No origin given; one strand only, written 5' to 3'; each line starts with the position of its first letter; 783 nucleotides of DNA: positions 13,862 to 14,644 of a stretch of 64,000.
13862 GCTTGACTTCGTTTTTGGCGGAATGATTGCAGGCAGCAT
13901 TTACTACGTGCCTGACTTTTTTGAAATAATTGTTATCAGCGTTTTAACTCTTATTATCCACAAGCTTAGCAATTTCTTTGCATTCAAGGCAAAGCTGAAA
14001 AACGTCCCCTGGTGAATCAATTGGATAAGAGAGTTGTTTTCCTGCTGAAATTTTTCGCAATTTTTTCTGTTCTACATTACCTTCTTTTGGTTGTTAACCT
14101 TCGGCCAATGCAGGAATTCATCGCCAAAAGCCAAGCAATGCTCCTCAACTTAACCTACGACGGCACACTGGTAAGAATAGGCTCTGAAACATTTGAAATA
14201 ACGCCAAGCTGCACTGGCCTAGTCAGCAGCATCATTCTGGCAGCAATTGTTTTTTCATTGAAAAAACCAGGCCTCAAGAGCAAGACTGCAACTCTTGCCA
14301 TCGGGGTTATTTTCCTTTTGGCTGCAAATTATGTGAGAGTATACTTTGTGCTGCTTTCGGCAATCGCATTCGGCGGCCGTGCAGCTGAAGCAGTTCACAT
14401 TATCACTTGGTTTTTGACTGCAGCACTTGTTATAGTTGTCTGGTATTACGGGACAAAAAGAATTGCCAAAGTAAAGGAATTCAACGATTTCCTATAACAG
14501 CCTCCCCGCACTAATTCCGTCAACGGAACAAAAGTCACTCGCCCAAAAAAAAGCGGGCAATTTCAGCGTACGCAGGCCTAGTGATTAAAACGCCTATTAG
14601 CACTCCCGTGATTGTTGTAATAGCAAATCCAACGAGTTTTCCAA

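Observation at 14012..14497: Exosortase/archaeosortase-like mini-protein coupled to CDP-archaeol synthase, next to SppA and SecDF; neighbouring surface proteins share an LG(I/V)(I/V)A-TM-basic C-terminal tail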

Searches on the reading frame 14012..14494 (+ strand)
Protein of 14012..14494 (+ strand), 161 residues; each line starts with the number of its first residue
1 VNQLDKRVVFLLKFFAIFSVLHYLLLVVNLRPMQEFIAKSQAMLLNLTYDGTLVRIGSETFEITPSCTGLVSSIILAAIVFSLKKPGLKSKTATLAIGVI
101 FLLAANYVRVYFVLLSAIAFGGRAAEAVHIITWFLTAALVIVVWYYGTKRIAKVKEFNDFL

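Call 3: search_protein_families(library=pfam, proteins=[window:14012-14494:+], max_evalue=1)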
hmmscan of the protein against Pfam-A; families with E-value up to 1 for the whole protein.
window:14012-14494:+ (161 aa): 1 family
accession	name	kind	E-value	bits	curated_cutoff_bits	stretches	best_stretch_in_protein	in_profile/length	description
PF09721.15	Exosortase_EpsH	-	4.8e-08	33.1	25.7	1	11-146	108-250/254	Transmembrane exosortase (Exosortase_EpsH)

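Call 4: search_protein_families(library=ncbifam, proteins=[window:14012-14494:+], max_evalue=1)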
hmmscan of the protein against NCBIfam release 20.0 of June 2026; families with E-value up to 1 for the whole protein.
window:14012-14494:+ (161 aa): 16 families
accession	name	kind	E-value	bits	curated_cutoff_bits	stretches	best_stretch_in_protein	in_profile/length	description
TIGR04178.1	exo_archaeo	signature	4.8e-11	42.8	23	1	61-147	1-90/97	exosortase/archaeosortase family protein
TIGR03109.2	exosort_XrtA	exception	4.7e-07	29.5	208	1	31-146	130-254/261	exosortase A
TIGR04175.1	archaeo_artD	exception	1.5e-06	28.3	125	1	8-119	3-113/150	archaeosortase D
TIGR02602.1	8TM_EpsH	subfamily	1.5e-05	24.6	105.55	1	15-141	98-231/241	exosortase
NF033505.2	paceosortase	exception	6.1e-05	23.2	80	1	14-156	13-152/167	pacearchaeosortase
TIGR04124.1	archaeo_artE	exception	0.00012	22.1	95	1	6-143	4-143/153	archaeosortase family protein ArtE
NF045528.1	heimosortase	equivalog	0.00013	22.1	130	1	6-120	31-144/199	heimdallarchaeosortase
TIGR04293.1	archaeo_artF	exception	0.00054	20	150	1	5-147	7-153/166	archaeosortase family protein ArtF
TIGR03762.1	archaeo_artC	exception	0.00084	19.3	100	1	55-146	173-270/274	archaeosortase C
NF033767.0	exosort_XrtS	exception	0.0016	18.4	145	1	60-142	60-142/155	exosortase S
NF046081.1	exosort_XrtX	exception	0.006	16.5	170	1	50-154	62-165/168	exosortase X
NF033464.1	cyanoexo_CrtC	exception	0.022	14.3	225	1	41-151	156-275/278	cyanoexosortase C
TIGR03110.1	exosort_Gpos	exception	0.043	13.7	102.75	1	53-146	76-174/187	exosortase family protein XrtG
NF047644.1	TsoY_fam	subfamily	0.15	10.9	150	1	8-42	55-89/378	TsoY family (seleno)protein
NF007878.0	PRK10582.1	equivalog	0.3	11.2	144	1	67-147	19-94/109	cytochrome o ubiquinol oxidase subunit IV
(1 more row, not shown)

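Call 9: find_homologous_proteins(query=window:14012-14494:+, max_evalue=0.001)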
Query window:14012-14494:+ (161 aa): 50 proteins with E <= 0.001 among 399 candidates.
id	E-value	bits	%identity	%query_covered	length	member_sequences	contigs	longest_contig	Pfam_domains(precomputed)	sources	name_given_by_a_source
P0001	6.2e-94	330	99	100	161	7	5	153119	PF09721.16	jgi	-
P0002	2.0e-39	153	50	97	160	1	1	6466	PF09721.16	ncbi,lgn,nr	ncbi:MAG: archaeosortase/exosortase family protein [archaeon]|nr:archaeosortase/exosortase family pr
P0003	7.1e-39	152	53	98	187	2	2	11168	PF09721.16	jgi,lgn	jgi:exosortase/archaeosortase family protein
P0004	1.7e-38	150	50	100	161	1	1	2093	PF09721.16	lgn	-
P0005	2.2e-38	150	55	94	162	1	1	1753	PF09721.16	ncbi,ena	-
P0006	5.7e-38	149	50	96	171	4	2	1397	PF09721.16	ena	-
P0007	4.5e-37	146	48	97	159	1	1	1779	PF09721.16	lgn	-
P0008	5.4e-37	145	49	98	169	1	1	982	PF09721.16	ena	-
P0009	1.3e-36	144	47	97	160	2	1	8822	PF09721.16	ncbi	-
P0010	2.0e-36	144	48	98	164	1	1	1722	PF09721.16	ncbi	-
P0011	2.2e-36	143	50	100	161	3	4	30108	PF09721.16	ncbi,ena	-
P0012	2.2e-36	143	52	100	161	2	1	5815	PF09721.16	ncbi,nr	ncbi:MAG: exosortase/archaeosortase family protein [Candidatus Diapherotrites archaeon]|nr:exosortas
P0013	4.5e-36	142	47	100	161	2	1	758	PF09721.16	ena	-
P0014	8.1e-36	142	49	99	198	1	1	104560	PF09721.16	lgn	-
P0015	1.4e-35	141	47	98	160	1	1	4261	PF09721.16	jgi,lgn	jgi:exosortase/archaeosortase family protein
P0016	2.0e-35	140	50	98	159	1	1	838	PF09721.16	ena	-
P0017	1.0e-34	138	47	84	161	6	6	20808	PF09721.16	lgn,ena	-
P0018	2.2e-34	137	48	98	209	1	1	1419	PF09721.16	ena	-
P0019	2.6e-34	137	46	98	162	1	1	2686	PF09721.16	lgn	-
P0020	4.5e-34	136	44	98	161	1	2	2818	PF09721.16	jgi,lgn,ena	-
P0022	1.7e-33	134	45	100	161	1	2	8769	PF09721.16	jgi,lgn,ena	-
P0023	2.1e-33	134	44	98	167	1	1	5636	PF09721.16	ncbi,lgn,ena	-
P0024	5.8e-33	132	48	94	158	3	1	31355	PF09721.16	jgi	-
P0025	6.3e-33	132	46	98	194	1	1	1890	PF09721.16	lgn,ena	-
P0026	1.1e-32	131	44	89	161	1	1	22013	PF09721.16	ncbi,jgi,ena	-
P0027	1.4e-32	131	46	97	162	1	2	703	PF09721.16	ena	-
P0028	5.0e-32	129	45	97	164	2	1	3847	PF09721.16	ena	-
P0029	6.7e-32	129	46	98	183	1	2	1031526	-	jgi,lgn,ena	-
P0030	1.2e-31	128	44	99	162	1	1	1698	PF09721.16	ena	-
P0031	1.5e-31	128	46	98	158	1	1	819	PF09721.16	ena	-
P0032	2.7e-31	127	46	94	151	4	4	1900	PF09721.16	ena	-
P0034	4.6e-31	126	43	100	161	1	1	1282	PF09721.16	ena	-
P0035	5.3e-31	126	53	80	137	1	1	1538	PF09721.16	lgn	-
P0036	7.2e-31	126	43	98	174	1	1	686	PF09721.16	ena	-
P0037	1.0e-30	125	45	96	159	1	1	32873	PF09721.16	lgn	-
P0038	1.4e-30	125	41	99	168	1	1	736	PF09721.16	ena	-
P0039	1.6e-30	124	46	93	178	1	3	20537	PF09721.16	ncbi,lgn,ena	-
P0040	3.3e-29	120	46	100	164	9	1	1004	PF09721.16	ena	-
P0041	9.7e-29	119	41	98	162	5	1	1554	PF09721.16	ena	-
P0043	6.8e-28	116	48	80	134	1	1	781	PF09721.16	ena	-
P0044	9.5e-28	115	42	100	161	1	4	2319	PF09721.16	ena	-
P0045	6.0e-26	110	36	99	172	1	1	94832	PF09721.16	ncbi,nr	ncbi:MAG: exosortase/archaeosortase family protein [Candidatus Diapherotrites archaeon]|nr:exosortas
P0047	4.9e-25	107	40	95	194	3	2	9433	PF09721.16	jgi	jgi:exosortase/archaeosortase family protein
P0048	7.5e-25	106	52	68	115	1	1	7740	PF09721.16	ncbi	-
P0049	1.1e-23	102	38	95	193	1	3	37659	PF09721.16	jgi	jgi:exosortase/archaeosortase family protein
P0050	6.8e-21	93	47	73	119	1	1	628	PF09721.16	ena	-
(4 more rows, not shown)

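Call 11: find_encoding_contigs(protein=P0029, flank=10000, max_places=3)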
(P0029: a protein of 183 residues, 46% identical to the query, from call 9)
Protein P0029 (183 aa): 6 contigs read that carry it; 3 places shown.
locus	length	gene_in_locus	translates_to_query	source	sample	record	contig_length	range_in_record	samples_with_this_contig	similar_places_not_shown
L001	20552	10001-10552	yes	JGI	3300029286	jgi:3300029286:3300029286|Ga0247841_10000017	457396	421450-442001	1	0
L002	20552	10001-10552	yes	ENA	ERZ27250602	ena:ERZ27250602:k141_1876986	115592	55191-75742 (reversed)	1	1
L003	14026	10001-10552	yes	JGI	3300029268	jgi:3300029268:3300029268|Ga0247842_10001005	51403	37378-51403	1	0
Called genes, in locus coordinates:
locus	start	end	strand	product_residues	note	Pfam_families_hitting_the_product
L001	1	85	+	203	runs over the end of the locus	PF01025:GrpE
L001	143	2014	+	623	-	PF00012:HSP70, PF06723:MreB_Mbl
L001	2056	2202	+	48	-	-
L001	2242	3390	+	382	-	PF00226:DnaJ, PF01556:DnaJ_C, PF00684:DnaJ_CXXCXGXG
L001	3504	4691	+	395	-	-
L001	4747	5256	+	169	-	-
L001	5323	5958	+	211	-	PF00069:Pkinase (weak), PF01163:RIO1 (weak)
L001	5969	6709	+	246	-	PF03848:TehB, PF01209:Ubie_methyltran, PF13489:Methyltransf_23, PF05175:MTS, PF13847:Methyltransf_31, PF08241:Methyltransf_11, PF08242:Methyltransf_12, PF13649:Methyltransf_25, +5 more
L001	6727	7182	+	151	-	PF18931:DUF5680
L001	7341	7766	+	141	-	PF08069:Ribosomal_S13_N, PF00312:Ribosomal_S15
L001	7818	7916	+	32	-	-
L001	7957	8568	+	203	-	PF01015:Ribosomal_S3Ae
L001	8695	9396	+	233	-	PF01940:DUF92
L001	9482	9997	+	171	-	PF01864:CarS-like, PF01148:CTP_transf_1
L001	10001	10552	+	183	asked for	-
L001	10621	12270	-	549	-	PF07549:Sec_GG, PF02355:SecD_SecF_C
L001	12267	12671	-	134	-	PF02355:SecD_SecF_C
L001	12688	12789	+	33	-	-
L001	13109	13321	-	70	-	PF07549:Sec_GG (weak)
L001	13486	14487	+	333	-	PF17835:NOG1_N, PF02421:FeoB_N, PF01926:MMR_HSR1, PF06858:NOG1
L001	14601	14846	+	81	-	PF03685:UPF0147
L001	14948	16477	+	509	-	PF00149:Metallophos, PF04042:DNA_pol_E_B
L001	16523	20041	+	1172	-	PF03833:PolC_DP2_N, PF24844:PolC_DP2_central, PF24846:PolC_DP2_cat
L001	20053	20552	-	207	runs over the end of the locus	-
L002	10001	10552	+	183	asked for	-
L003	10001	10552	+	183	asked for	-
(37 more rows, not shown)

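Call 12: find_encoding_contigs(protein=P0014, flank=10000, max_places=3)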
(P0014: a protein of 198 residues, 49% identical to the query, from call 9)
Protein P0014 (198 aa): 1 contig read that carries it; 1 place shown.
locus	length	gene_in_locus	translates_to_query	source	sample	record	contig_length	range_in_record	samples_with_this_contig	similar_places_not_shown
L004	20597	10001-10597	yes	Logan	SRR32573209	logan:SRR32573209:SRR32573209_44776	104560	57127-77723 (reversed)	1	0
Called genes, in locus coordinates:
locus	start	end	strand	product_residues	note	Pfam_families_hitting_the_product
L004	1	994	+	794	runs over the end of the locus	PF00133:tRNA-synt_1, PF01406:tRNA-synt_1e (faint), PF09334:tRNA-synt_1g, PF08264:Anticodon_1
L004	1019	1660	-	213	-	-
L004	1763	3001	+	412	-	PF00764:Arginosuc_synth, PF20979:Arginosuc_syn_C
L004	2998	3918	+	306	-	PF02729:OTCace_N, PF00185:OTCace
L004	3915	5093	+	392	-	PF00206:Lyase_1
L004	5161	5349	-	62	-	-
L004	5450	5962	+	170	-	-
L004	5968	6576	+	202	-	PF01163:RIO1, PF01636:APH (faint), PF00069:Pkinase, PF06293:Kdo (weak), PF03109:ABC1 (faint)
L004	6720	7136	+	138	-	PF08069:Ribosomal_S13_N, PF00312:Ribosomal_S15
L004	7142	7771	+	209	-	PF01015:Ribosomal_S3Ae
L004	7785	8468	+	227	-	PF01940:DUF92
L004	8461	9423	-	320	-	PF25145:NfeD1b_N, PF01343:Peptidase_S49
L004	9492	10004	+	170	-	PF01864:CarS-like, PF01148:CTP_transf_1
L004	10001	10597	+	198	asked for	PF09721:Exosortase_EpsH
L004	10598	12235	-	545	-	PF02355:SecD_SecF_C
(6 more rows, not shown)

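Call 13: find_encoding_contigs(protein=P0045, flank=10000, max_places=3)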
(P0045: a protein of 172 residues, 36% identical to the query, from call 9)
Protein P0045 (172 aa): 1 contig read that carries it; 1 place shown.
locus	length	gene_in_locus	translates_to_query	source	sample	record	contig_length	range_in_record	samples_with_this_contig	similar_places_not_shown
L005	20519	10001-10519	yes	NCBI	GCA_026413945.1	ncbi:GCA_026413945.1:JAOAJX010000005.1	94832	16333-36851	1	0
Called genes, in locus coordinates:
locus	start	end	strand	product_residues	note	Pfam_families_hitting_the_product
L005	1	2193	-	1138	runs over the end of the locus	PF03833:PolC_DP2_N, PF24844:PolC_DP2_central, PF24846:PolC_DP2_cat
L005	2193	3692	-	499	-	PF00149:Metallophos, PF04042:DNA_pol_E_B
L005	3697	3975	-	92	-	PF03685:UPF0147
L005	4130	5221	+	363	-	PF02355:SecD_SecF_C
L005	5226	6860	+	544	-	PF07549:Sec_GG (weak), PF00873:ACR_tran (weak), PF02355:SecD_SecF_C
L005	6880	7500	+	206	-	PF00069:Pkinase, PF01163:RIO1, PF06293:Kdo (weak), PF07714:PK_Tyr_Ser-Thr, PF01636:APH (faint)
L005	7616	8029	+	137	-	PF08069:Ribosomal_S13_N, PF00312:Ribosomal_S15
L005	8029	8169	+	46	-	-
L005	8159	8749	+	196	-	PF01015:Ribosomal_S3Ae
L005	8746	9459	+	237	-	PF01940:DUF92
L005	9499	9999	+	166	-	PF01864:CarS-like, PF01148:CTP_transf_1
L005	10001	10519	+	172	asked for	PF09721:Exosortase_EpsH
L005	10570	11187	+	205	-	-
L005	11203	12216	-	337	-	PF00814:TsaD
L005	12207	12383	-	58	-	PF01599:Ribosomal_S27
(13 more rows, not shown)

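Call 17: search_solved_structures(query=A1, max_evalue=1)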
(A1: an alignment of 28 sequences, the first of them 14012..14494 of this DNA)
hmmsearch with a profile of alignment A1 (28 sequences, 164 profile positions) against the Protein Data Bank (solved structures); distinct sequences matched with E-value up to 1: 0.

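Call 20: find_related_loci(query=A2, collection=genome_contigs, flank=10000)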
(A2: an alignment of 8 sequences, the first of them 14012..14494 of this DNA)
Query A2 (161 aa) in genome_contigs; peptide patterns used: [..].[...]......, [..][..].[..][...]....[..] (x = any residue, [..] = any of these).
83 stretches matched a pattern; 28 encode a relative of the query (tblastn E <= 1e-3); 28 distinct loci.
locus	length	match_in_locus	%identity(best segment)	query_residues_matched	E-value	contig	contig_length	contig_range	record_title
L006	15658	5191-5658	48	6-161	2e-44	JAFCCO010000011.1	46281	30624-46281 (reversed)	MAG: Candidatus Iainarchaeum archaeon isolate AB_3033_Bin_60 AB_3033_Bin_60_scaffold_743, whole genome shotgun sequence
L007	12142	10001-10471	48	5-161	1e-43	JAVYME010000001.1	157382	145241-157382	MAG: Candidatus Iainarchaeum archaeon isolate DPZ-2_202101_bins_90 DPZ-2_202101_bins_90_scaffold_1, whole genome shotgun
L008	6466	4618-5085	50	6-161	3e-43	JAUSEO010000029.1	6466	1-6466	MAG: archaeon isolate E14_maxbin.202 E14_k141_323737, whole genome shotgun sequence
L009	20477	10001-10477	48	4-161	3e-43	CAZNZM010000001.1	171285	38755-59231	MAG TPA_asm: uncultured archaeon isolate binchicken_co107_421 genome assembly, contig: NODE_142_length_171285_cov_8.4120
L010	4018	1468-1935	47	6-161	4e-41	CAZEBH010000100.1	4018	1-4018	MAG TPA_asm: uncultured archaeon isolate SRP302447_co1_795 genome assembly, contig: NODE_66694_length_4018_cov_8.714358,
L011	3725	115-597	48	1-161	2e-40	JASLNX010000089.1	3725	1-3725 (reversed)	MAG: archaeon isolate Arabian11_MAG_21 c_000000870756, whole genome shotgun sequence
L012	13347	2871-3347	47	4-161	5e-40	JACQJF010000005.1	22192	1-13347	MAG: Candidatus Iainarchaeum archaeon isolate NC_groundwater_1144_Ag_S-0.1um_46_58 S_p1_S3_coassembly_k141_269421, whole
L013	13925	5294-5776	49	1-161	2e-38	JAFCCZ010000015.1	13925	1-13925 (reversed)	MAG: Candidatus Iainarchaeum archaeon isolate Meg19_1012_Bin_199 Meg19_1012_Bin_199_scaffold_13043, whole genome shotgun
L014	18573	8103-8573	42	5-161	2e-35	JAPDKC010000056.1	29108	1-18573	MAG: archaeon isolate S5B6_HD70 c_000000000481, whole genome shotgun sequence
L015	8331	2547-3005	40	9-161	4e-34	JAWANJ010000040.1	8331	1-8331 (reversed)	MAG: Candidatus Iainarchaeum archaeon isolate SRBZ-2_201901_bins_199 SRBZ-2_201901_bins_199_scaffold_40, whole genome sh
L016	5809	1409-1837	44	19-161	9e-33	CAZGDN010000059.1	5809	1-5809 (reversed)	MAG TPA_asm: uncultured archaeon isolate SRP141559_co1_70 genome assembly, contig: NODE_8754_length_5809_cov_25.513730,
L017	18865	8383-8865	48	1-161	2e-32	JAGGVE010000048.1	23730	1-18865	MAG: Candidatus Iainarchaeum archaeon isolate AUK092 PB_MBMC_046_c_000000000012, whole genome shotgun sequence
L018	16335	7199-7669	42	5-161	4e-32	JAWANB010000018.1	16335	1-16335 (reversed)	MAG: Candidatus Iainarchaeum archaeon isolate SRBZ-2_201901_bins_138 SRBZ-2_201901_bins_138_scaffold_18, whole genome sh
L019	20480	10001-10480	39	2-161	1e-31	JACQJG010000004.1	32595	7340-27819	MAG: Candidatus Iainarchaeum archaeon isolate NC_groundwater_1145_Ag_S-0.1um_48_87 S_p1_S3_coassembly_k141_672893, whole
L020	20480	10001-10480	36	2-161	8e-31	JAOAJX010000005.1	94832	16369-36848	MAG: Candidatus Iainarchaeum archaeon isolate SKW289 NODE_5_length_94832_cov_9.609846, whole genome shotgun sequence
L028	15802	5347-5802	36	8-161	3e-26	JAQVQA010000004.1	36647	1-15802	MAG: Candidatus ainarchaeum sp. isolate STF1_216 NODE_2321_length_36647_cov_21.842607_Sandtown_F1, whole genome shotgun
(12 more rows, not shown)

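Call 24: find_related_loci(query=A2, collection=metagenome_contigs, flank=10000)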
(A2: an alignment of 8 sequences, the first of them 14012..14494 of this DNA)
Query A2 (161 aa) in metagenome_contigs; peptide patterns used: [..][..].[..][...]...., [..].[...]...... (x = any residue, [..] = any of these).
154 stretches matched a pattern; 19 encode a relative of the query (tblastn E <= 1e-3); 19 distinct loci.
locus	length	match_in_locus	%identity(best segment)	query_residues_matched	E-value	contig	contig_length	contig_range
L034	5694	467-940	48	4-161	2e-40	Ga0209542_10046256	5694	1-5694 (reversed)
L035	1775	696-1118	47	21-161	3e-38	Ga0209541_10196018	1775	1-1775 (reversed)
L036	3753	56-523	44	6-161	4e-37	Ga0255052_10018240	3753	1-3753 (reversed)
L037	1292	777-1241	44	7-161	1e-37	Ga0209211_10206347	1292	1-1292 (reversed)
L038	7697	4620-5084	41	7-161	1e-35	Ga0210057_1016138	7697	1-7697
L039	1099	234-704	41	5-161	7e-37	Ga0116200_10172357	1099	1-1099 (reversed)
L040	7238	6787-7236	48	4-153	4e-34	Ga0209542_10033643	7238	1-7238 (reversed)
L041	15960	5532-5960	44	19-161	3e-33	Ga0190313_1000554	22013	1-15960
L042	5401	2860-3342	47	1-161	2e-32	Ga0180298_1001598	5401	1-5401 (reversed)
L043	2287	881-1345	43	5-161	2e-32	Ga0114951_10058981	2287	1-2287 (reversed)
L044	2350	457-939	38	1-161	3e-31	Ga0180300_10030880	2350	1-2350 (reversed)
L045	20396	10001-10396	45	30-161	8e-31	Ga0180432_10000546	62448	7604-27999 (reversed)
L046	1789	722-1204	45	1-161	1e-29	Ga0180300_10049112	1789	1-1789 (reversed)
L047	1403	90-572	35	1-161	8e-28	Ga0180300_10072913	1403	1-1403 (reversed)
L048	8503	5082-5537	36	8-161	2e-26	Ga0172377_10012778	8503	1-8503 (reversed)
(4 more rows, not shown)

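Call 26: search_protein_families(library=pfam, proteins=[L001:3489-4688:+, L028:1-1284:+], max_evalue=0.01)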
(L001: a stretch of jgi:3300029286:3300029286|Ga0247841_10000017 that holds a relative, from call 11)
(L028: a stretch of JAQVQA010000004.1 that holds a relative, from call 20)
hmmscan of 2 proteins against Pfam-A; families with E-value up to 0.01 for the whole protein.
L001:3489-4688:+ (400 aa): 0 families

L028:1-1284:+ (428 aa): 1 family
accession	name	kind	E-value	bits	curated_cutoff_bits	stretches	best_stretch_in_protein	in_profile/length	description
PF00084.26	Sushi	-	0.00096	19.9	20.7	0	89-114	20-43/56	Sushi repeat (SCR repeat)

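Call 43: predict_structure(alignment_id=A1)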
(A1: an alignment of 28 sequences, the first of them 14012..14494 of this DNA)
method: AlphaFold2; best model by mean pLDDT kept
length: 161 residues; sequences in the alignment: 28
mean_pLDDT: 92.7   pTM: 0.84
mean pLDDT of the five models: 92.7, 91.6, 91.6, 91.3, 91.3
residues with pLDDT >= 90: 131; 70-90: 29; 50-70: 1; < 50: 0
segments of 3 or more residues with pLDDT < 50: none
pLDDT, mean of each block of 10 residues (from residue 1): 84 97 96 98 98 96 94 96 91 94 95 97 96 92 84 77 78
secondary structure, 60 per line:
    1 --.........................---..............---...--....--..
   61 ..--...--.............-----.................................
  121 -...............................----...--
elements in order: H3-27 H31-44 E48-50 E53-56 E59-62 H70-82 H88-120 H122-152
